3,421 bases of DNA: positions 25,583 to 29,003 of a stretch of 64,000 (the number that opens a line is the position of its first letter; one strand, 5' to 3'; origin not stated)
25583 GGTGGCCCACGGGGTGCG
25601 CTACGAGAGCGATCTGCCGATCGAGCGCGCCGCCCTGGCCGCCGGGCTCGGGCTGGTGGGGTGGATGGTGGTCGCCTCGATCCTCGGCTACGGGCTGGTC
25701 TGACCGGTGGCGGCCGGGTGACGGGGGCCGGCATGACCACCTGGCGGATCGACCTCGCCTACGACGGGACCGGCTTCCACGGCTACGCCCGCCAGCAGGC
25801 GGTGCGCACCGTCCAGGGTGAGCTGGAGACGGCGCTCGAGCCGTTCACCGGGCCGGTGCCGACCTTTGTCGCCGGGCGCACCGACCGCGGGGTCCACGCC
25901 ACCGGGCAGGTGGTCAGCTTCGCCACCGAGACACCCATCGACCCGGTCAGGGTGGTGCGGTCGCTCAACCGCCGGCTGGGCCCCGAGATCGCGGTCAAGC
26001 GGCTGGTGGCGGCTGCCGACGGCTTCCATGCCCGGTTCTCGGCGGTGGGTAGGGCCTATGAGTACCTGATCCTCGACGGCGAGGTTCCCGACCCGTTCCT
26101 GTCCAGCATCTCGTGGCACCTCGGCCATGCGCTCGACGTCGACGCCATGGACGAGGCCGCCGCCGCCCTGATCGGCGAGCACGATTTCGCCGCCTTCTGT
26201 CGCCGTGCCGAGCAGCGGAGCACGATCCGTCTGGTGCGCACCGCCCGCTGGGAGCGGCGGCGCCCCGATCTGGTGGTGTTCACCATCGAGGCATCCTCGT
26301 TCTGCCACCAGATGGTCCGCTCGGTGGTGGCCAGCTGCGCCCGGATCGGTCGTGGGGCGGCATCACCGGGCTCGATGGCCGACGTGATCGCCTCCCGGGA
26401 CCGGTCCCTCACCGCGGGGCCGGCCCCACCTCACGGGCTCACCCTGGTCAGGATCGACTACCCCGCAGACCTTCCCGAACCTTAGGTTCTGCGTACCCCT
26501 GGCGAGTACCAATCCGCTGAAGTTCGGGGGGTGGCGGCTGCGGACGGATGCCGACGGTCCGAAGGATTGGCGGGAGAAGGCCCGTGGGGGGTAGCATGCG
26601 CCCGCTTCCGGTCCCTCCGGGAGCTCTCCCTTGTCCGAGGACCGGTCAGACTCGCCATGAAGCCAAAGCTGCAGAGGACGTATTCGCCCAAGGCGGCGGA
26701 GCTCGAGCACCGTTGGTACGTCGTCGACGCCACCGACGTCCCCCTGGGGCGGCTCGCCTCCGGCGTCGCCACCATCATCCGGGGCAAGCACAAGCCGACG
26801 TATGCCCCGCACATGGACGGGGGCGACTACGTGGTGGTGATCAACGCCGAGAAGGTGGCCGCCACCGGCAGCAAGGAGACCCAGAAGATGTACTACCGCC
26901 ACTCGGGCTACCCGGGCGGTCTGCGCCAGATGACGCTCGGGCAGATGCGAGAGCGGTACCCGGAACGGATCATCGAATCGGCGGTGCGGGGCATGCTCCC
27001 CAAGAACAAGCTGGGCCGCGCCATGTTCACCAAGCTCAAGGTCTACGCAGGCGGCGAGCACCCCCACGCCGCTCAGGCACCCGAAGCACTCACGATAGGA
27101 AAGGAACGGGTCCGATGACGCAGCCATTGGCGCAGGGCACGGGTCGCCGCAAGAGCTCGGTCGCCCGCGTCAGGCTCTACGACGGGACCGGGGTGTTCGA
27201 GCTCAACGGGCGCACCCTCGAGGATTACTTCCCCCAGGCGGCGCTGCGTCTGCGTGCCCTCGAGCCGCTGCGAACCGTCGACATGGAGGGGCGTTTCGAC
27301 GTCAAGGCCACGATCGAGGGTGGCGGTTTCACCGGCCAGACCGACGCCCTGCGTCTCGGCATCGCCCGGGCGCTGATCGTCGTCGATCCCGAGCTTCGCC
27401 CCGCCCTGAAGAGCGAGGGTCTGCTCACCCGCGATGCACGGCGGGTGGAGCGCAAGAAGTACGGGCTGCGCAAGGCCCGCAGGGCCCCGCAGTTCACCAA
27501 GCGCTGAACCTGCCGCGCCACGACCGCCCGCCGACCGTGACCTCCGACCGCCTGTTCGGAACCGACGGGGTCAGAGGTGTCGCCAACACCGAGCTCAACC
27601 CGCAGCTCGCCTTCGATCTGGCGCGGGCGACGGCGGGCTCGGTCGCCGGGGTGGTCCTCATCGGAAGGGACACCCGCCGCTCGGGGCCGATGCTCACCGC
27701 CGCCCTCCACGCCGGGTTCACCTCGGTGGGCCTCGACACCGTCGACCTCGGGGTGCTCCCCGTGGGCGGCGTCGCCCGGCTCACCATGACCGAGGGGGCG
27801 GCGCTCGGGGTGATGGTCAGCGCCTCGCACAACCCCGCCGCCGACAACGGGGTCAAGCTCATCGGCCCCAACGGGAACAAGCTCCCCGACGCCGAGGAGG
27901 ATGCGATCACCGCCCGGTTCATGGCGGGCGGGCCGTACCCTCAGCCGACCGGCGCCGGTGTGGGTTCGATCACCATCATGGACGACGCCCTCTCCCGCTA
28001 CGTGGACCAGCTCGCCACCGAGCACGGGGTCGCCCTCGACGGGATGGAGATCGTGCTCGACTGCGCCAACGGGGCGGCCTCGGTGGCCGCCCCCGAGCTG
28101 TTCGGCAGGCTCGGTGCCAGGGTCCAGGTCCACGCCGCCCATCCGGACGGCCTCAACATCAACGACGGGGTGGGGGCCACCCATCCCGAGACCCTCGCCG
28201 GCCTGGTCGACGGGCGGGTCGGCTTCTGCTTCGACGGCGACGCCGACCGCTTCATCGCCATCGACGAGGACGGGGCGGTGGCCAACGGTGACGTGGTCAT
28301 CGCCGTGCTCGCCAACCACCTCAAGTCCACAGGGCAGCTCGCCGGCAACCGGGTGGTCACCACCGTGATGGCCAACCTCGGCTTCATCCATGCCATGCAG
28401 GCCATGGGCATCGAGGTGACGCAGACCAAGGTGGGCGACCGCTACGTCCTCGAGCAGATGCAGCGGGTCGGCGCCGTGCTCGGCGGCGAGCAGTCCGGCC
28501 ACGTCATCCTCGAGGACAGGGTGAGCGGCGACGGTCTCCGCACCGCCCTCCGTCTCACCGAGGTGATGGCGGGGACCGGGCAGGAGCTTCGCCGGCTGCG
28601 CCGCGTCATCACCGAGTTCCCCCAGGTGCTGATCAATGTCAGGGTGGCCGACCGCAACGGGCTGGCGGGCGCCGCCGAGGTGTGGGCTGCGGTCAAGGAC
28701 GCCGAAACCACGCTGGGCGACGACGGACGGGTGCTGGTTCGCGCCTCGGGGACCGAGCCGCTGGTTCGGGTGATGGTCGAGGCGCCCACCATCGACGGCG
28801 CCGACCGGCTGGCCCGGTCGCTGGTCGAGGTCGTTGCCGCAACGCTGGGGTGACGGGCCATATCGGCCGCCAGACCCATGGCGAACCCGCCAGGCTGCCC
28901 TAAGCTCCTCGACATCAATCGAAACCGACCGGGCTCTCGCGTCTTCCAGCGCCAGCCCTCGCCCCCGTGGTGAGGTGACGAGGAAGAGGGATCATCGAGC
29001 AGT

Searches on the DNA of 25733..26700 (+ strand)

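Call 10: search_rna_families(source=window, start=26400, end=26700, threshold=evalue, max_evalue=10)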
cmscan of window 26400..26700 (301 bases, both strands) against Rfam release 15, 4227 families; matches with E-value up to 10: 3.
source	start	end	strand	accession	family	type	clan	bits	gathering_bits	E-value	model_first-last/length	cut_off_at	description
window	26556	26643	+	RF00981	mir-939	Gene; miRNA;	-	16.1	84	3.7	1-82/82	no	mir-939 microRNA precursor family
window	26400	26439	-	RF00753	mir-503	Gene; miRNA;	-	13.3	54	5.8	1-40/71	3'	mir-503 microRNA precursor family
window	26621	26689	+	RF01973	H19_2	Gene; lncRNA;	-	8.8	50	8.9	1-69/69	no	H19 conserved region 2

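Call 84: search_dna_similar(query=L031:4787-4920:+, collection=plasmids, mode=distant, max_evalue=0.001, max_rows=8)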
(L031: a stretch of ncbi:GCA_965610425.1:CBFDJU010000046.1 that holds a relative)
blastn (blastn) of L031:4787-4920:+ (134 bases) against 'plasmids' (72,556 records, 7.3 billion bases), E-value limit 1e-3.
No match.

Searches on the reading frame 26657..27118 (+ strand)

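Call 21: search_protein_families(library=ncbifam, proteins=[window:26657-27118:+])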
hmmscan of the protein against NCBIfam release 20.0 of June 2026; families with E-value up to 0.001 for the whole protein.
window:26657-27118:+ (153 aa): 3 families
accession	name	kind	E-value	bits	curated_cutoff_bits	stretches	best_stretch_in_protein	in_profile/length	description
TIGR01066.1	rplM_bact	equivalog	5.3e-62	207.8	93.05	1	11-145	4-139/141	50S ribosomal protein L13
NF005004.0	PRK06394.1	equivalog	1.4e-17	64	146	1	19-144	5-118/149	50S ribosomal protein L13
TIGR01077.1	L13_A_E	equivalog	2.1e-16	60.5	98.9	1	22-136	2-105/141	50S ribosomal protein L13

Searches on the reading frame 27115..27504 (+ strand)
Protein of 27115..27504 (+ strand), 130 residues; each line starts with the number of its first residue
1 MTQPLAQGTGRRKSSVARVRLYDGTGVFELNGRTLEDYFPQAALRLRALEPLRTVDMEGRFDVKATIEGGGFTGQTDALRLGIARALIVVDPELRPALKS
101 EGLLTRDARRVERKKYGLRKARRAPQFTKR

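Call 33: find_encoding_contigs(protein=window:27115-27504:+, flank=4000, max_places=8)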
Protein seq(130 aa) (130 aa): 9 contigs read that carry it; 8 places shown.
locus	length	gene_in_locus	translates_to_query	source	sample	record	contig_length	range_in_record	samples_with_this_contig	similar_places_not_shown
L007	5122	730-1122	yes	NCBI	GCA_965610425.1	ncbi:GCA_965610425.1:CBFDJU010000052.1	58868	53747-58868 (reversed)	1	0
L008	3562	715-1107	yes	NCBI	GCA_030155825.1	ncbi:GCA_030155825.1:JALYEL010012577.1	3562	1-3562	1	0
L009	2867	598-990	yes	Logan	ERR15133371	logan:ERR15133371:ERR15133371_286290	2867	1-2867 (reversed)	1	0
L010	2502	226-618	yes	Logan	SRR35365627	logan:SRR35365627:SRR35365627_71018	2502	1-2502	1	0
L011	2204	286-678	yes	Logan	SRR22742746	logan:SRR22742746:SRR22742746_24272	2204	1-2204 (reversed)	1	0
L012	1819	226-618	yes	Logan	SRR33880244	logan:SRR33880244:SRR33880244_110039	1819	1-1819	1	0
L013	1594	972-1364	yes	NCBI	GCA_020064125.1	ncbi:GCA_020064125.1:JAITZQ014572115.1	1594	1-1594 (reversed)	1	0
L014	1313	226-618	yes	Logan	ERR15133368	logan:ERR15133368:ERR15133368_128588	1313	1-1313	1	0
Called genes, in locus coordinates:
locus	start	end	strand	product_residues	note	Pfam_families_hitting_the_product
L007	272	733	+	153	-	PF00572:Ribosomal_L13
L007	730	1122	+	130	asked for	PF00380:Ribosomal_S9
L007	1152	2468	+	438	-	PF02878:PGM_PMM_I, PF02879:PGM_PMM_II, PF02880:PGM_PMM_III, PF00408:PGM_PMM_IV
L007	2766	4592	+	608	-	PF13522:GATase_6, PF13537:GATase_7, PF01380:SIS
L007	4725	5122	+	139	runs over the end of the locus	-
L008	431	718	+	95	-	PF00572:Ribosomal_L13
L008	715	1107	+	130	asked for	PF00380:Ribosomal_S9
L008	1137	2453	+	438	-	PF02878:PGM_PMM_I, PF02879:PGM_PMM_II, PF02880:PGM_PMM_III, PF00408:PGM_PMM_IV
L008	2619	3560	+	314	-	?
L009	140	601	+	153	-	PF00572:Ribosomal_L13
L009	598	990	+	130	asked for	PF00380:Ribosomal_S9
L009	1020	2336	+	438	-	PF02878:PGM_PMM_I, PF02879:PGM_PMM_II, PF02880:PGM_PMM_III, PF00408:PGM_PMM_IV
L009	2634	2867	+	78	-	?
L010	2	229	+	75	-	?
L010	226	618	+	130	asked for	PF00380:Ribosomal_S9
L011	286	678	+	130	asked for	PF00380:Ribosomal_S9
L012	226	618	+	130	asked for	PF00380:Ribosomal_S9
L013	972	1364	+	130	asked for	PF00380:Ribosomal_S9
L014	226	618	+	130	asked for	PF00380:Ribosomal_S9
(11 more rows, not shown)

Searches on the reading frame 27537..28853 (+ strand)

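Call 21: search_protein_families(library=ncbifam, proteins=[window:27537-28853:+])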
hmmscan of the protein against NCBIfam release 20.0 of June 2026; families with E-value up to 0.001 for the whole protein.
window:27537-28853:+ (438 aa): 7 families
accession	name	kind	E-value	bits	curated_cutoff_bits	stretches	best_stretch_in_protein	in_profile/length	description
TIGR01455.1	glmM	equivalog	1.8e-139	465.3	447.55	1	7-434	1-441/442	phosphoglucosamine mutase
TIGR03990.1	Arch_GlmM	equivalog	1e-90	304.8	439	1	5-432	2-443/444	phosphoglucosamine mutase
NF007088.0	PRK09542.1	equivalog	1.2e-39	136.6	618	1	5-435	10-455/456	phosphomannomutase/phosphoglucomutase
NF046027.1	PhglucPhmanMutPgmG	equivalog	2.1e-37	128.9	600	1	12-434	15-451/460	phosphoglucomutase/phosphomannomutase PgmG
NF011943.0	PRK15414.1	subfamily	1.5e-23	83.5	801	1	7-416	7-436/456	phosphomannomutase CpsG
NF005737.0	PRK07564.1-1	equivalog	7.4e-05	21.6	378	0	71-126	87-145/543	alpha-D-glucose phosphate-specific phosphoglucomutase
TIGR01132.1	pgm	equivalog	7.9e-05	21.3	778.05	0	7-119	42-169/546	phosphoglucomutase (alpha-D-glucose-1,6-bisphosphate-dependent)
